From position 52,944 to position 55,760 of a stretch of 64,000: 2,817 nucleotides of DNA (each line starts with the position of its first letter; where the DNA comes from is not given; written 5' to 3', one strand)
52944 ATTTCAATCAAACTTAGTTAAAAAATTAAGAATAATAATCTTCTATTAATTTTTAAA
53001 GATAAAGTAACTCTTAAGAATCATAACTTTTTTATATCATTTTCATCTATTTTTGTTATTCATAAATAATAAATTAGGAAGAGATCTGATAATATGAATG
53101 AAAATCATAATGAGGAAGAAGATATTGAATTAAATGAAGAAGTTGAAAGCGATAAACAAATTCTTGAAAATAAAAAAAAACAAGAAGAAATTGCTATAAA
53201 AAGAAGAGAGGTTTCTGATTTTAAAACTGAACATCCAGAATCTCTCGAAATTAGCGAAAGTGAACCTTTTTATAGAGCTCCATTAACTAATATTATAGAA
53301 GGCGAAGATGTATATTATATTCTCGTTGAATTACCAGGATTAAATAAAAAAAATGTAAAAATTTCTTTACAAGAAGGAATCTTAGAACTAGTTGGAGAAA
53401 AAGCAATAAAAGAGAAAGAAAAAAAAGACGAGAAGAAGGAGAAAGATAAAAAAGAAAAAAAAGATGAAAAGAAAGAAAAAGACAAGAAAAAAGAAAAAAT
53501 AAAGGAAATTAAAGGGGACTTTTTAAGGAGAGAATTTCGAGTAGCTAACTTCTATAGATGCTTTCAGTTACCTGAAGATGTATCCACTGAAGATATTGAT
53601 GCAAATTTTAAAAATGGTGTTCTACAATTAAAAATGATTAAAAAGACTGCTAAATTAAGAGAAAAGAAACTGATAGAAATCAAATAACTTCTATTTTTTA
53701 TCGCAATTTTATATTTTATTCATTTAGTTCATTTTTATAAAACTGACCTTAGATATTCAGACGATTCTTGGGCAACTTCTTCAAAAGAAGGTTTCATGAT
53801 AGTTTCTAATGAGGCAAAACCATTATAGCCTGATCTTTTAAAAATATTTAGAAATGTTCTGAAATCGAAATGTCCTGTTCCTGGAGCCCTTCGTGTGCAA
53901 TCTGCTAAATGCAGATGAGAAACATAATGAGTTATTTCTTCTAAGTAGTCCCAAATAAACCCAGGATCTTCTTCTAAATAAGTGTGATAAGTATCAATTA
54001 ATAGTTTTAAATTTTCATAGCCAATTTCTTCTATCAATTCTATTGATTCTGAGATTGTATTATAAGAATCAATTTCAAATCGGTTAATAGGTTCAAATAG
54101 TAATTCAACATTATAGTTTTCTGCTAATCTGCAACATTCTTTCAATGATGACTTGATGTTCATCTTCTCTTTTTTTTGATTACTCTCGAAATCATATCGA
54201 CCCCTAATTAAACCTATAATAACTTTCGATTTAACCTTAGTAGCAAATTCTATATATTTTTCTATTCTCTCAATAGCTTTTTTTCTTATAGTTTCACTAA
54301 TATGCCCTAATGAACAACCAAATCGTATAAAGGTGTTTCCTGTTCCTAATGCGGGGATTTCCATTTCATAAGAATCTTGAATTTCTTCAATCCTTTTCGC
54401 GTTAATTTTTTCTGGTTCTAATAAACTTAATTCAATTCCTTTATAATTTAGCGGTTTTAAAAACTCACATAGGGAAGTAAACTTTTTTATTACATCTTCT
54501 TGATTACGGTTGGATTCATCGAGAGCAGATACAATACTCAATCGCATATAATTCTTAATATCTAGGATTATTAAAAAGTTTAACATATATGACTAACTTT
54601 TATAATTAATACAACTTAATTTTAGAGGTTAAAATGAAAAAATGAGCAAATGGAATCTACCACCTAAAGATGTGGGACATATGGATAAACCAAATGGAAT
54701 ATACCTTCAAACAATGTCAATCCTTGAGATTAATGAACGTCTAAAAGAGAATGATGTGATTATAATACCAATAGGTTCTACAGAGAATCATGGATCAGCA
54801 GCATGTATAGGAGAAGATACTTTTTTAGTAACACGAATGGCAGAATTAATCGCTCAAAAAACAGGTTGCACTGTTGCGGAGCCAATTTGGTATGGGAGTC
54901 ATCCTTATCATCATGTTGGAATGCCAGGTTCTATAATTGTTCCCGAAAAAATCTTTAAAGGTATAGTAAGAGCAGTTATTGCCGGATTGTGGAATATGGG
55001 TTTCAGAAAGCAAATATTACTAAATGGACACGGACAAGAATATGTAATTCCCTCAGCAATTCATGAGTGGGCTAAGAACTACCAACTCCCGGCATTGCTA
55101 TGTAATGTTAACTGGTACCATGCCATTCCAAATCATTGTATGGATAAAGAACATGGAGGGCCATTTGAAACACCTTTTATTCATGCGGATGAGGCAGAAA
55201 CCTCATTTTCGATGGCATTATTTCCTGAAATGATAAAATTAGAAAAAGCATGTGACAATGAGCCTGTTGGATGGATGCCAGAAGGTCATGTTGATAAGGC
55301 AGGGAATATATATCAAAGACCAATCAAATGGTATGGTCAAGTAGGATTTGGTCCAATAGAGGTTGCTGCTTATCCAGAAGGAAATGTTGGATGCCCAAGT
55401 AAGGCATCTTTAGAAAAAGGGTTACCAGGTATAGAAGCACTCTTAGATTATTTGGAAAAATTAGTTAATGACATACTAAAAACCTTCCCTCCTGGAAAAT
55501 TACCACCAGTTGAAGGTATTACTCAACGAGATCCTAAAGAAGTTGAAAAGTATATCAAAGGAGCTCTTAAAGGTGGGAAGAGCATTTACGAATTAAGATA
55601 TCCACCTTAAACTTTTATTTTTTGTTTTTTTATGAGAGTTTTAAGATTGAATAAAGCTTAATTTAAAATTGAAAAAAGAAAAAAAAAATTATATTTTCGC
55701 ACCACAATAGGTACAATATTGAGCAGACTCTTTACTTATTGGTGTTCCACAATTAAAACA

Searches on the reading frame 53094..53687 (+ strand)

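Call 55: search_protein_families(library=pfam, proteins=[window:53094-53687:+], max_evalue=0.00001)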
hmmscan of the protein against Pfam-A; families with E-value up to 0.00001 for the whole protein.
window:53094-53687:+ (197 aa): 1 family
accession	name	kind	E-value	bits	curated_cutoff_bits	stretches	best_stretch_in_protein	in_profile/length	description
PF00011.27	HSP20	-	1.5e-14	54.4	20.8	1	67-197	2-102/102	Hsp20/alpha crystallin family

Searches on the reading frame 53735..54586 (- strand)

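Call 55: search_protein_families(library=pfam, proteins=[window:53735-54586:-], max_evalue=0.00001)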
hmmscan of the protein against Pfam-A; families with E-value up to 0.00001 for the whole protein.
window:53735-54586:- (283 aa): 1 family
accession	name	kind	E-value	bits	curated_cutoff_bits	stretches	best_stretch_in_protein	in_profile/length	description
PF01261.30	AP_endonuc_2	-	2.4e-37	129.4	31.1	1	42-281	3-248/249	Xylose isomerase-like TIM barrel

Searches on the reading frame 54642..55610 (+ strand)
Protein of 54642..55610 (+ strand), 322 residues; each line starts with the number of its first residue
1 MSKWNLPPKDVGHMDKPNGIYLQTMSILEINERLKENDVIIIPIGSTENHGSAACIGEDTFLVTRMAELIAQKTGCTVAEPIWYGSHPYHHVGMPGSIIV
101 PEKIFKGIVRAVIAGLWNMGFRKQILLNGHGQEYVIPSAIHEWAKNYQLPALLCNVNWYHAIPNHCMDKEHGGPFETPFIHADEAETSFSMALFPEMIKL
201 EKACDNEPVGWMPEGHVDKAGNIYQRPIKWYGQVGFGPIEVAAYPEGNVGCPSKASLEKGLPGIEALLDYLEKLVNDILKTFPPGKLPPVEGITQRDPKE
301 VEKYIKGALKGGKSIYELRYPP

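Call 55: search_protein_families(library=pfam, proteins=[window:54642-55610:+], max_evalue=0.00001)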
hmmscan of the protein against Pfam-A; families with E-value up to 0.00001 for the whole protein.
window:54642-55610:+ (322 aa): 1 family
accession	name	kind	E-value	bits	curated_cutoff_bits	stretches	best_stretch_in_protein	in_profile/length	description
PF02633.19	Creatininase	-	2.5e-46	158.5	31.3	1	24-275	2-238/238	Creatinine amidohydrolase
